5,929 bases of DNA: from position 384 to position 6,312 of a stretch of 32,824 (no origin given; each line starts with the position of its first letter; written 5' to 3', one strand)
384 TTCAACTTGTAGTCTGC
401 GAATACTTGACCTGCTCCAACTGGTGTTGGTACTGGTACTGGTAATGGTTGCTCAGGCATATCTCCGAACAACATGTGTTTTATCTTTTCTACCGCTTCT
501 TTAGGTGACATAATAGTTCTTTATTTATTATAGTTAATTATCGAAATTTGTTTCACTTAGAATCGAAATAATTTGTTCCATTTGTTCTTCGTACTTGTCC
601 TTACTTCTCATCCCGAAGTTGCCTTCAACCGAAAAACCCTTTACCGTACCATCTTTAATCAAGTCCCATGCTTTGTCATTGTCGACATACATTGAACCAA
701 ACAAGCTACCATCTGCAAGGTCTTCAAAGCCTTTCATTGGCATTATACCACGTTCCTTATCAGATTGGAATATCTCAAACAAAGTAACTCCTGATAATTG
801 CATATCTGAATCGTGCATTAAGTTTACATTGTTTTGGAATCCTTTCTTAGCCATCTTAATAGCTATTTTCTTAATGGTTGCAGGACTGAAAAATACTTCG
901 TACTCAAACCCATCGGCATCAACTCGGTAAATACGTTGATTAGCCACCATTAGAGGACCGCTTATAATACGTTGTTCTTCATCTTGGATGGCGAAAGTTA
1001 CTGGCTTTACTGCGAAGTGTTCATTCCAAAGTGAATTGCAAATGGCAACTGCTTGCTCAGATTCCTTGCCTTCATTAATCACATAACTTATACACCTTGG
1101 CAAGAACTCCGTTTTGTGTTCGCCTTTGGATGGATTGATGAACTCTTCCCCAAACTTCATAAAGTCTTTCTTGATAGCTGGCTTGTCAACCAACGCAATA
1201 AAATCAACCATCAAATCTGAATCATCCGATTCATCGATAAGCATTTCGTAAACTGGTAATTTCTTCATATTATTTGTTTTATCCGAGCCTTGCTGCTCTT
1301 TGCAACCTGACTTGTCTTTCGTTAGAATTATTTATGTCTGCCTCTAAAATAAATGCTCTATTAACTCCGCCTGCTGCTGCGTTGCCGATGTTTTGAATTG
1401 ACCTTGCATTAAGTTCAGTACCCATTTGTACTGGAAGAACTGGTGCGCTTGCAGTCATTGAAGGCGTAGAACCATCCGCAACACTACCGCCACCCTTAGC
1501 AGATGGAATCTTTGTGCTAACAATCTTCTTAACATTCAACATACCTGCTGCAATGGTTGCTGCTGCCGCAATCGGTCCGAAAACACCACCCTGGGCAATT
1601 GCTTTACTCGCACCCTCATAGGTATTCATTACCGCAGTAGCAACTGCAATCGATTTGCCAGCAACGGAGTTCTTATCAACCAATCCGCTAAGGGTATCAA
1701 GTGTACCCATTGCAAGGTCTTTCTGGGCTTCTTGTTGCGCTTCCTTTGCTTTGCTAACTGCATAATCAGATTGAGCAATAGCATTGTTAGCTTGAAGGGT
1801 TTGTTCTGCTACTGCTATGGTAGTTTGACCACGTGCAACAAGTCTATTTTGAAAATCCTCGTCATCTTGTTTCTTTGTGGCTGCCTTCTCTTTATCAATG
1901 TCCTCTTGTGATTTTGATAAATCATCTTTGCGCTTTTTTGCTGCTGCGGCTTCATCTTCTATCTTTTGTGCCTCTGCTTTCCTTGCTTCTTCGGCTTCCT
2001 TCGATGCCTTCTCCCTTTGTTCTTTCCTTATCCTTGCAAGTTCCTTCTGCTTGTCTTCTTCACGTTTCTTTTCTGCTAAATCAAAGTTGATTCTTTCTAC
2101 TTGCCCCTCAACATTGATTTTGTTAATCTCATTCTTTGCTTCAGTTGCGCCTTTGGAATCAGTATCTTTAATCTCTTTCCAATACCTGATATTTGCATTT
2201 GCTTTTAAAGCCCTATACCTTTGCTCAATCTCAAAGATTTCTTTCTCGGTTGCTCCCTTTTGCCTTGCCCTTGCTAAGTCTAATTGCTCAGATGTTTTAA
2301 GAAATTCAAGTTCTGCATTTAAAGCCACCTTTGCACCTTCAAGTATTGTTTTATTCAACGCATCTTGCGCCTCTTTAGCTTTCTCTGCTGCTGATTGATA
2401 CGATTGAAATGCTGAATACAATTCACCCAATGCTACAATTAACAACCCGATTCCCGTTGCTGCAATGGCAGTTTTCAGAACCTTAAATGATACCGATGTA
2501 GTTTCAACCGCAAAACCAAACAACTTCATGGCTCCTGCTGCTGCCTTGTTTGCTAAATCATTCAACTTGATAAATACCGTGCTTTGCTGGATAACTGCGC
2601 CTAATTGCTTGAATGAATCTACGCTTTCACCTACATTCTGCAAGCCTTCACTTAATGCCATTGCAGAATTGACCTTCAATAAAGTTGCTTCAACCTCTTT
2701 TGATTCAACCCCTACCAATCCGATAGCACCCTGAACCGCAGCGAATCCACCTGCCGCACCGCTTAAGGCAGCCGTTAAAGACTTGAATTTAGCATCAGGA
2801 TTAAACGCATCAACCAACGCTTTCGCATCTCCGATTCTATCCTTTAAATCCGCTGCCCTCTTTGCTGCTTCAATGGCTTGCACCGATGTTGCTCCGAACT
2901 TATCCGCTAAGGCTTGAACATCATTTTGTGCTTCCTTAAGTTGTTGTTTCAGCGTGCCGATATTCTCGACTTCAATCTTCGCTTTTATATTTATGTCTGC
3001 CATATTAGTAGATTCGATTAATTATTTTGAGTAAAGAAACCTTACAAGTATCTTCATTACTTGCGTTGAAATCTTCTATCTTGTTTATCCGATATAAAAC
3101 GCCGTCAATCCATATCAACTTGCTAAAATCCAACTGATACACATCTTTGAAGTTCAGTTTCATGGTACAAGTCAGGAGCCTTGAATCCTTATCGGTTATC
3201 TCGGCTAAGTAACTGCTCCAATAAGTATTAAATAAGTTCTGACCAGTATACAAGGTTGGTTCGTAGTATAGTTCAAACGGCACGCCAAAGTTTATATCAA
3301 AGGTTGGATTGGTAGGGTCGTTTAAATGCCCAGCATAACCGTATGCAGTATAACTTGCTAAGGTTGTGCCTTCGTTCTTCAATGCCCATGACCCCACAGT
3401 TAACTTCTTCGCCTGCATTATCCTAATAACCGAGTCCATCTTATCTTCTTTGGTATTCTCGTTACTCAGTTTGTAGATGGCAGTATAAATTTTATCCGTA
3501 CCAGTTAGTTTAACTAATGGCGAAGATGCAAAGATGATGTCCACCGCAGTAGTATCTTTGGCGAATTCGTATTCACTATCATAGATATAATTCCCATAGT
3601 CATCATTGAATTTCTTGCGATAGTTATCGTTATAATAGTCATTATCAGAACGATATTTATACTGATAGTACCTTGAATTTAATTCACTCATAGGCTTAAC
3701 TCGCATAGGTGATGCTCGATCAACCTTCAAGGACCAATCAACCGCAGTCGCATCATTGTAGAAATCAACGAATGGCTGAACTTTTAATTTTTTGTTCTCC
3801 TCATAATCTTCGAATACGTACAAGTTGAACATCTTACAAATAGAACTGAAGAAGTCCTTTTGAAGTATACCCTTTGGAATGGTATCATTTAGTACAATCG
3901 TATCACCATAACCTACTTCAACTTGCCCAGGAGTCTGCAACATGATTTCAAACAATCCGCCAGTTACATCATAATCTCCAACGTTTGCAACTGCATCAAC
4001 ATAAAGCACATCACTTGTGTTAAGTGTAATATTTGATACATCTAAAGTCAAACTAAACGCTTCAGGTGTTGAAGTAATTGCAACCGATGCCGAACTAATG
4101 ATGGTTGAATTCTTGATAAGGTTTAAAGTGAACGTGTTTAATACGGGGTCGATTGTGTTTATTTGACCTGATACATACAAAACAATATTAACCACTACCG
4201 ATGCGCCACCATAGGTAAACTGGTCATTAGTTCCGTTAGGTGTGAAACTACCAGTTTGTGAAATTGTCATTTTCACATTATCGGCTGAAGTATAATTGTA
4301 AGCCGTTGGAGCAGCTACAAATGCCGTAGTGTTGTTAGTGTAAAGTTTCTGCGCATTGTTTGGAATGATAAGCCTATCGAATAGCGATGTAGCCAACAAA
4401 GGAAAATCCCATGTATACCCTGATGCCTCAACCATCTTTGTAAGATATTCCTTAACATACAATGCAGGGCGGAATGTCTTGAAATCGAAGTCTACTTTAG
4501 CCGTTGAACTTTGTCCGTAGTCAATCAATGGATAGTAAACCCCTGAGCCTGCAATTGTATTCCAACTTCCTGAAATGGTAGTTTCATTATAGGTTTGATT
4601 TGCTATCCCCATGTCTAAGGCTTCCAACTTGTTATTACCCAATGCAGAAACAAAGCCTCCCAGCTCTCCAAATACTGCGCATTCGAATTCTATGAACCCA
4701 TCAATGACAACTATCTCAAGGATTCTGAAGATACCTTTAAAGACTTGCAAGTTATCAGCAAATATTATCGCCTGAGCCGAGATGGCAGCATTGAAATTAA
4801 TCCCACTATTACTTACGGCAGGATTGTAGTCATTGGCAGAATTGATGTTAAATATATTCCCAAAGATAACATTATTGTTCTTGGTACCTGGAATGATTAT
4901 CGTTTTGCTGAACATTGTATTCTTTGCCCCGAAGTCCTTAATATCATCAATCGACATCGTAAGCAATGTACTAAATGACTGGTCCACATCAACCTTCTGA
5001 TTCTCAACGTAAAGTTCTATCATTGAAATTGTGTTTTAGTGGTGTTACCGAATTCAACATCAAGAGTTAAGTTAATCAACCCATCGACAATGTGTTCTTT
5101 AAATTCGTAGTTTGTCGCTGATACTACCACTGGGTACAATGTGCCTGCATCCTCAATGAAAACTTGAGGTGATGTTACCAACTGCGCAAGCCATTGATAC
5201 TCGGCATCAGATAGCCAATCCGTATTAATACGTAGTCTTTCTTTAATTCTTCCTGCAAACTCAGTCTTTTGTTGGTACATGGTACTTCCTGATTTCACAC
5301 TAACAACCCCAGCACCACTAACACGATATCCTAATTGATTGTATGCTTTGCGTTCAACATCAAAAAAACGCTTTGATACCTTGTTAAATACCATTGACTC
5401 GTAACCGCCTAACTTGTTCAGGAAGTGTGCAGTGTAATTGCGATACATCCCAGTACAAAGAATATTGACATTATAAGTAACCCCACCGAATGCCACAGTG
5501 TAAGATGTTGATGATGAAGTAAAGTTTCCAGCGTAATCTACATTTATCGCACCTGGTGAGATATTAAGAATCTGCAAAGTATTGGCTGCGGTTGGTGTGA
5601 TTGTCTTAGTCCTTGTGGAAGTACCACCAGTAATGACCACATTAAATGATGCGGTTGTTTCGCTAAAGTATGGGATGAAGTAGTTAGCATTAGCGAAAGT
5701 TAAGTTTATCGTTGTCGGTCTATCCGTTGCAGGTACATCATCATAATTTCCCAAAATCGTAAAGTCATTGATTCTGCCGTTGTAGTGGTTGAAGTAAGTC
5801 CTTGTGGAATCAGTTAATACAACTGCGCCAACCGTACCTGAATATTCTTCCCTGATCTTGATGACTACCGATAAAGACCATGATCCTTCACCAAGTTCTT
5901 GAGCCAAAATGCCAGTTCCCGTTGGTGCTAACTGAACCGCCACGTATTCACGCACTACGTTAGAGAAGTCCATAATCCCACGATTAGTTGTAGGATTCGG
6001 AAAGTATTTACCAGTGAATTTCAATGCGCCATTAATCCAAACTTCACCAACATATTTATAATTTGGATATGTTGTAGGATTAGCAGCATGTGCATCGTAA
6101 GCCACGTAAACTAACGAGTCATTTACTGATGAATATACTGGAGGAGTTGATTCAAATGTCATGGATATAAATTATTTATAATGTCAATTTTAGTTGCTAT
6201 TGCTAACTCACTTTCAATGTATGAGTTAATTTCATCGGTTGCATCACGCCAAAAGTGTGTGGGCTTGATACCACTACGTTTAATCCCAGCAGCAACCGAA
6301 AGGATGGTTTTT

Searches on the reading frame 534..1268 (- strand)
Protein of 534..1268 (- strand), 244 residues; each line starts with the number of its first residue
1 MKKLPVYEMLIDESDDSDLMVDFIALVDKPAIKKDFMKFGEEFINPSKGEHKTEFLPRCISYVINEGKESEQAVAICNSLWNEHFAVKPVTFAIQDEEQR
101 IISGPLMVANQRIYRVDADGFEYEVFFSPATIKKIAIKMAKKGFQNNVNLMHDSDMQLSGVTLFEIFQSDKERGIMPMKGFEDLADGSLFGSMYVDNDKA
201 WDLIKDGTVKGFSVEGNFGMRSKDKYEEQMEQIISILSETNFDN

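Call 11: search_protein_families(library=phrogs, proteins=[window:534-1268:-], max_evalue=0.001)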
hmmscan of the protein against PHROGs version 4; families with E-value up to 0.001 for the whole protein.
window:534-1268:- (244 aa): 5 families
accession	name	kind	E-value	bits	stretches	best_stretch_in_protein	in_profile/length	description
phrog_24921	-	unknown function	2.8e-24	86.9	1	87-227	39-179/349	-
phrog_1530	-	other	2.5e-11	44.5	1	82-238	227-369/379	DNA methyltransferase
phrog_15223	-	other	5.5e-05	24.2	1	125-235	31-127/199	protease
phrog_3017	-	head and packaging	0.00036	20.9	0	95-228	46-165/402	head maturation protease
phrog_34096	-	head and packaging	0.00054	19.9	1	74-223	114-240/412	head maturation protease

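Call 82: search_protein_families(library=pfam, proteins=[window:534-1268:-], max_evalue=0.01)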
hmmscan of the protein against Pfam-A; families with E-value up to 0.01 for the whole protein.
window:534-1268:- (244 aa): 1 family
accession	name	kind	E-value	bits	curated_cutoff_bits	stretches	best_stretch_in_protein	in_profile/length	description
PF14550.11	Peptidase_S78_2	-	5.8e-07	30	24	1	93-217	6-121/126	Putative phage serine protease XkdF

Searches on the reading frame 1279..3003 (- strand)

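Call 11: search_protein_families(library=phrogs, proteins=[window:1279-3003:-], max_evalue=0.001)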
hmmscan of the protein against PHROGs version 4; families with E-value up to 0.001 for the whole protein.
window:1279-3003:- (574 aa): 2 families
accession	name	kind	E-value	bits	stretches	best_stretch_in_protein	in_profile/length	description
phrog_21917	-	unknown function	6.5e-09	35.1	1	16-127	152-265/1395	-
phrog_339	-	tail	0.00078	18.7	0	18-476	464-936/1123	tail length tape measure protein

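Call 82: search_protein_families(library=pfam, proteins=[window:1279-3003:-], max_evalue=0.01)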
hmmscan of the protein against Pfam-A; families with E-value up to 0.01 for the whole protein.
window:1279-3003:- (574 aa): 0 families

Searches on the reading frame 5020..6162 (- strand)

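Call 11: search_protein_families(library=phrogs, proteins=[window:5020-6162:-], max_evalue=0.001)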
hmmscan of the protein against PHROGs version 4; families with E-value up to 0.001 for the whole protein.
window:5020-6162:- (380 aa): 1 family
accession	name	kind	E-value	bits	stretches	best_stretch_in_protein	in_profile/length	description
phrog_35281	-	unknown function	3.4e-07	30.4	1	151-366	266-461/474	-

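Call 82: search_protein_families(library=pfam, proteins=[window:5020-6162:-], max_evalue=0.01)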
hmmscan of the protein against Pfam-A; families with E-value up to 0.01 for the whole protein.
window:5020-6162:- (380 aa): 0 families
